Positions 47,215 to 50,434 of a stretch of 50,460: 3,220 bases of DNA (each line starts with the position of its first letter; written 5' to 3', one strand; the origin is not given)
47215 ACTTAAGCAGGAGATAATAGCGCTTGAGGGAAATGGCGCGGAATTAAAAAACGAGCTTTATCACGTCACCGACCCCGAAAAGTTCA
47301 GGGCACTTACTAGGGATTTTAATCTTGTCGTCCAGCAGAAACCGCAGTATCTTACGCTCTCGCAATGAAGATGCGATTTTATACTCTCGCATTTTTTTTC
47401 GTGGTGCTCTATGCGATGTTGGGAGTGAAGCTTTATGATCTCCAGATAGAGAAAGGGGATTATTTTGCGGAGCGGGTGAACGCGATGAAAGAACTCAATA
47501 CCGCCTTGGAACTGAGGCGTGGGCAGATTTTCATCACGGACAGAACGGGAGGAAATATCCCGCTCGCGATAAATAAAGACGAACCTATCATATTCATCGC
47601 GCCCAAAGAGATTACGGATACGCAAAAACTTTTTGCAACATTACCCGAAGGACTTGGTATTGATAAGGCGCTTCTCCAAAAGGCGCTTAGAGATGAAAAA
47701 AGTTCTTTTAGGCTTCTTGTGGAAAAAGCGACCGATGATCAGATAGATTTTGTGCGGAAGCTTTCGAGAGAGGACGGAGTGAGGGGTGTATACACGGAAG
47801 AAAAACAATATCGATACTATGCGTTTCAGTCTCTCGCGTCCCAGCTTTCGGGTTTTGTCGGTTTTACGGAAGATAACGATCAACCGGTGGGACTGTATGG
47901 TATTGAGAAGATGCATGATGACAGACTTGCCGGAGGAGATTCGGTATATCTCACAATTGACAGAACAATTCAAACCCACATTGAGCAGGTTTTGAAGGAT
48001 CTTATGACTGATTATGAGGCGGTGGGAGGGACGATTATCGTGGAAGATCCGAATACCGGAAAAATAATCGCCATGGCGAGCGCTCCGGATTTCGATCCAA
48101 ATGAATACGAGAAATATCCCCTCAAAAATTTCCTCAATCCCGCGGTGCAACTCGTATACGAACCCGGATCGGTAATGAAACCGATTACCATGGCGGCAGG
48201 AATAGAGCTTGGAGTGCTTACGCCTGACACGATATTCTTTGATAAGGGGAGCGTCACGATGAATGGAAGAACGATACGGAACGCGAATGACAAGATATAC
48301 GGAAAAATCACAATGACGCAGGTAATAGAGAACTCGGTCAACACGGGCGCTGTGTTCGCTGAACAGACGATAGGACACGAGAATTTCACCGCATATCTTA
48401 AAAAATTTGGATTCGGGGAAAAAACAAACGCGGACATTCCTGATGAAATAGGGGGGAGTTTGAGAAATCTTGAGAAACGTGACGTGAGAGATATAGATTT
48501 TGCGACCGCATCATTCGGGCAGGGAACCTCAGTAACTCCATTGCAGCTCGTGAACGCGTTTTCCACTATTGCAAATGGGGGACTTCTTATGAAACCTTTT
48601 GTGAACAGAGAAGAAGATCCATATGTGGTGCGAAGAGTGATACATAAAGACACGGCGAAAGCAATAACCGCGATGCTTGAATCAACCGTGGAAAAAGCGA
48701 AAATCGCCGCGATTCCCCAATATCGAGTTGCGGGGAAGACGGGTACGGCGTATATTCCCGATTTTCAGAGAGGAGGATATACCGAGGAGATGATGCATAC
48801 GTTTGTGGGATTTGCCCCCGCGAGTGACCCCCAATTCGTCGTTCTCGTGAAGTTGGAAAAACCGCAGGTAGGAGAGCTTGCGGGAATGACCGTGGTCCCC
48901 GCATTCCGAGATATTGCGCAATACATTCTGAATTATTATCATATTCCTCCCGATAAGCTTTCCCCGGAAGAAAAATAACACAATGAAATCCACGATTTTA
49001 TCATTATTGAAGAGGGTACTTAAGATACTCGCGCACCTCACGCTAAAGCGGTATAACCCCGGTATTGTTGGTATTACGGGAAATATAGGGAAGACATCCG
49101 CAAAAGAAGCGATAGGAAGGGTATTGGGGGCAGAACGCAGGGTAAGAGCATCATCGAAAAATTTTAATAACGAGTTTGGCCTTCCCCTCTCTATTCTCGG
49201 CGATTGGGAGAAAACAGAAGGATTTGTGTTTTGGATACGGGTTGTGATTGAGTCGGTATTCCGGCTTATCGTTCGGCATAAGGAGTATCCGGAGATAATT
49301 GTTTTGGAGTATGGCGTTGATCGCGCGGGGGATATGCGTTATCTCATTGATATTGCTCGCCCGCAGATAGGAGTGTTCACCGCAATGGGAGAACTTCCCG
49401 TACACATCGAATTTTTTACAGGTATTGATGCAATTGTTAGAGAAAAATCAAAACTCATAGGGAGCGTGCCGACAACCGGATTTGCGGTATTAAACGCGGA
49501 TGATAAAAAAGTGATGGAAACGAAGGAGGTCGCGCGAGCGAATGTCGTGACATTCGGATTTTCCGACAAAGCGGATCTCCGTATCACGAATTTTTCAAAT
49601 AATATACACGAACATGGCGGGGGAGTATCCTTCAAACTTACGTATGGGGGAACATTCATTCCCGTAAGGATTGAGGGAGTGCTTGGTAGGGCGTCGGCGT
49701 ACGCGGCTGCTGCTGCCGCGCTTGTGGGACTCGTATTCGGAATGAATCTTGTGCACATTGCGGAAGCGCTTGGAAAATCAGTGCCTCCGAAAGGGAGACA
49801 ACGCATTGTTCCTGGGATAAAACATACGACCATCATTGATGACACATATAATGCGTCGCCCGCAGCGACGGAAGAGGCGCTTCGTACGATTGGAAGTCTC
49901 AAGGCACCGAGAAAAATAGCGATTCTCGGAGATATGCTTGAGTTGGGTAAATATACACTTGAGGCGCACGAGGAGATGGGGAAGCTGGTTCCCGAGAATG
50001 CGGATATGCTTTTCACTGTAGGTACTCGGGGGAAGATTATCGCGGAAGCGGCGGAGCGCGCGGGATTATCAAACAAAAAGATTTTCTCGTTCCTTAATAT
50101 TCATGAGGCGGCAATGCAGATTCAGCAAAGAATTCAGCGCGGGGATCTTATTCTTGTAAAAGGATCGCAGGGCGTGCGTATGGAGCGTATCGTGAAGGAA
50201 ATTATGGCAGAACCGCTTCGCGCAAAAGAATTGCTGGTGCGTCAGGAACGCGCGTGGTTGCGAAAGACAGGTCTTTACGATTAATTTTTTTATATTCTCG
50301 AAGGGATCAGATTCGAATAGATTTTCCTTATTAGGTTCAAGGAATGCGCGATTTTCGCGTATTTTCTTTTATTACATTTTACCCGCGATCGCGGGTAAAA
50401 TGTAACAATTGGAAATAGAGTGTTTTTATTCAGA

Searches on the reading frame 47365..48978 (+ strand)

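Call 73: search_protein_families(library=pfam, proteins=[window:47365-48978:+], max_evalue=0.00001)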
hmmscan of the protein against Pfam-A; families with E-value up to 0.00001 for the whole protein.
window:47365-48978:+ (537 aa): 2 families
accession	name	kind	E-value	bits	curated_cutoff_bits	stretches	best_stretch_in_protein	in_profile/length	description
PF00905.27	Transpeptidase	-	8.4e-75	252.2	22.1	1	222-517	1-297/299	Penicillin binding protein transpeptidase domain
PF03717.20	PBP_dimer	-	2.9e-08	34.8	24.4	1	52-194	6-164/180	Penicillin-binding Protein dimerisation domain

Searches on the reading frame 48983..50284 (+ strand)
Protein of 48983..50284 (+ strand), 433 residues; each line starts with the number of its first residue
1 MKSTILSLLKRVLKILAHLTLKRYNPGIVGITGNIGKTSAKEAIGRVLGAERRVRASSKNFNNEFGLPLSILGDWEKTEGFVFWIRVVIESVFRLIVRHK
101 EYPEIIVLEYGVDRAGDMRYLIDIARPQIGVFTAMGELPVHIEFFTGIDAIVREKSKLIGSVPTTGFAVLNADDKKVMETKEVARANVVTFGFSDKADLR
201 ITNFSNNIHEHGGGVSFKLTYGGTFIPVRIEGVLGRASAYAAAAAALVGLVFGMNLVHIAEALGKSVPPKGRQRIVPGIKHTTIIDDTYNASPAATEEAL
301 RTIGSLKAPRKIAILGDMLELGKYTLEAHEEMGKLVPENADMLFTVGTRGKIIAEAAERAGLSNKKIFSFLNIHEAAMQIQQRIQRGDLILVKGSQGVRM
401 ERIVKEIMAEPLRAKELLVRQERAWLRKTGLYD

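Call 73: search_protein_families(library=pfam, proteins=[window:48983-50284:+], max_evalue=0.00001)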
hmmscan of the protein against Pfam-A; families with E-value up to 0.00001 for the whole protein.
window:48983-50284:+ (433 aa): 2 families
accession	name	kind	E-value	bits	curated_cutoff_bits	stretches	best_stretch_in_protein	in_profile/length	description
PF08245.18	Mur_ligase_M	-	4.5e-24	86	24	1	102-248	56-199/200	Mur ligase middle domain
PF02875.26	Mur_ligase_C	-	2.8e-20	73.9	28.4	1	271-395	1-126/127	Mur ligase, glutamate ligase domain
